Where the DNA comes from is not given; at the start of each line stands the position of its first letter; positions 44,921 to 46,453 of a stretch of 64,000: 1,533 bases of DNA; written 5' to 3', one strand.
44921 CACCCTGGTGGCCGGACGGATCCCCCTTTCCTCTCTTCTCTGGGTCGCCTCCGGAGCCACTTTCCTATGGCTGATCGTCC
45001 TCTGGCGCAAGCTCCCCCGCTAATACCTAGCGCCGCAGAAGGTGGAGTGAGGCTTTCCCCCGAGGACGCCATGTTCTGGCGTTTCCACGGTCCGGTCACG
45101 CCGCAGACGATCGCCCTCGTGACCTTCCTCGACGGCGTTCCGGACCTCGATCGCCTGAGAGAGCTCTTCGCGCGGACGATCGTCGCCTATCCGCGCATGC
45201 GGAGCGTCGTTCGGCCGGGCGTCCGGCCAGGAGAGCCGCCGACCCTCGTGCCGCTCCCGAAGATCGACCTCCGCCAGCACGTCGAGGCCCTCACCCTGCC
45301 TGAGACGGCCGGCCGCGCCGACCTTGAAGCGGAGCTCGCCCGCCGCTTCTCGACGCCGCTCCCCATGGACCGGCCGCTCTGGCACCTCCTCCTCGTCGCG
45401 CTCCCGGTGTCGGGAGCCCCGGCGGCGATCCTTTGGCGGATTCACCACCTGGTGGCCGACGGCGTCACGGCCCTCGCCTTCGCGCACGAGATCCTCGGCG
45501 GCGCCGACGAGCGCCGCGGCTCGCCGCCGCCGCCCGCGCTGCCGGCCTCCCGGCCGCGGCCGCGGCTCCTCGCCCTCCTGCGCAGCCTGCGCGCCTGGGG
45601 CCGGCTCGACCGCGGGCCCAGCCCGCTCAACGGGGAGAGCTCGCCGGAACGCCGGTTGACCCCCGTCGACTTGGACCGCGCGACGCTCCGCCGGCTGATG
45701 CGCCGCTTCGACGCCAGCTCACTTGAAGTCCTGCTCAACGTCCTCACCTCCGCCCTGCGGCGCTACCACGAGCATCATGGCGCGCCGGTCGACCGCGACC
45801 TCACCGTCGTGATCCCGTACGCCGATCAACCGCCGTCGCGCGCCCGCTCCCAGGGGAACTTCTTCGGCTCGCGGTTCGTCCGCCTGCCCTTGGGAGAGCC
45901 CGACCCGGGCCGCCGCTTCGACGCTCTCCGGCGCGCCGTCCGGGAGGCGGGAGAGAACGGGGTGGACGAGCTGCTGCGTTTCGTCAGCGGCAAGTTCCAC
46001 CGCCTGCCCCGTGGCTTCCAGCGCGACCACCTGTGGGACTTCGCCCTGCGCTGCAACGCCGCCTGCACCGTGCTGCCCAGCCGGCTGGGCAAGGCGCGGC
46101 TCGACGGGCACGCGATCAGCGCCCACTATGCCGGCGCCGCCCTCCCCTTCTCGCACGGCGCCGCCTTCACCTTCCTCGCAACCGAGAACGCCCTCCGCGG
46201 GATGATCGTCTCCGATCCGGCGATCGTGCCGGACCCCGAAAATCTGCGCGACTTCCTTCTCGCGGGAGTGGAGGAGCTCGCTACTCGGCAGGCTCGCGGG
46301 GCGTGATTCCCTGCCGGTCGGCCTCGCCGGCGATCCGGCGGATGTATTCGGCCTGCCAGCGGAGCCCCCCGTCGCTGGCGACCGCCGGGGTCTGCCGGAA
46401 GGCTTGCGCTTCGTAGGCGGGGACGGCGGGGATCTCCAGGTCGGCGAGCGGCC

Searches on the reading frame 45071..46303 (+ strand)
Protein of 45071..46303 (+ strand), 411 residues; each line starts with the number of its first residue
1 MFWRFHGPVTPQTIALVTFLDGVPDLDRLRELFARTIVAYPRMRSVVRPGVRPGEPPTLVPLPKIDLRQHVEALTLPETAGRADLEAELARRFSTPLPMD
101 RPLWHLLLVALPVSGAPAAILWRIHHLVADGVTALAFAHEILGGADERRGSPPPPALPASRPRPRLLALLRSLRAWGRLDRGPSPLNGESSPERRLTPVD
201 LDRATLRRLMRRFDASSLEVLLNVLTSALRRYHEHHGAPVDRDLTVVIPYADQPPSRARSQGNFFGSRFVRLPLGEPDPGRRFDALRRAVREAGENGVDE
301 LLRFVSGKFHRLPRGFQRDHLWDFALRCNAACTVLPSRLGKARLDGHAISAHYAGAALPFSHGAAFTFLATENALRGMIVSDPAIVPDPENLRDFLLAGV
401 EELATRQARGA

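Call 51: search_protein_families(library=pfam, proteins=[window:45071-46303:+], max_evalue=0.01)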
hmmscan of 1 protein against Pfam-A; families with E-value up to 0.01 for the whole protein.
window:45071-46303:+ (411 aa): 2 families
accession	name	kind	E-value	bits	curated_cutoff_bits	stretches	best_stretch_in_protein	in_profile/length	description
PF03007.21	WS_DGAT_cat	-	1.1e-17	65.2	23.6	1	25-162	37-173/263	Wax ester synthase/diacylglycerol acyltransferase catalytic domain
PF06974.18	WS_DGAT_C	-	1.8e-07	31.8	20.7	1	262-399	2-140/145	WS/DGAT C-terminal domain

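Call 52: search_protein_families(library=ncbifam, proteins=[window:45071-46303:+], max_evalue=0.01)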
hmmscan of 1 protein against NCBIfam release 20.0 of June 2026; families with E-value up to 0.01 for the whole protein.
window:45071-46303:+ (411 aa): 1 family
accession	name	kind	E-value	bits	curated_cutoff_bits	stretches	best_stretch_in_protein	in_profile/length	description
TIGR02946.1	acyl_WS_DGAT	subfamily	1e-47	163.1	309.95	2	172-405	216-451/453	wax ester/triacylglycerol synthase family O-acyltransferase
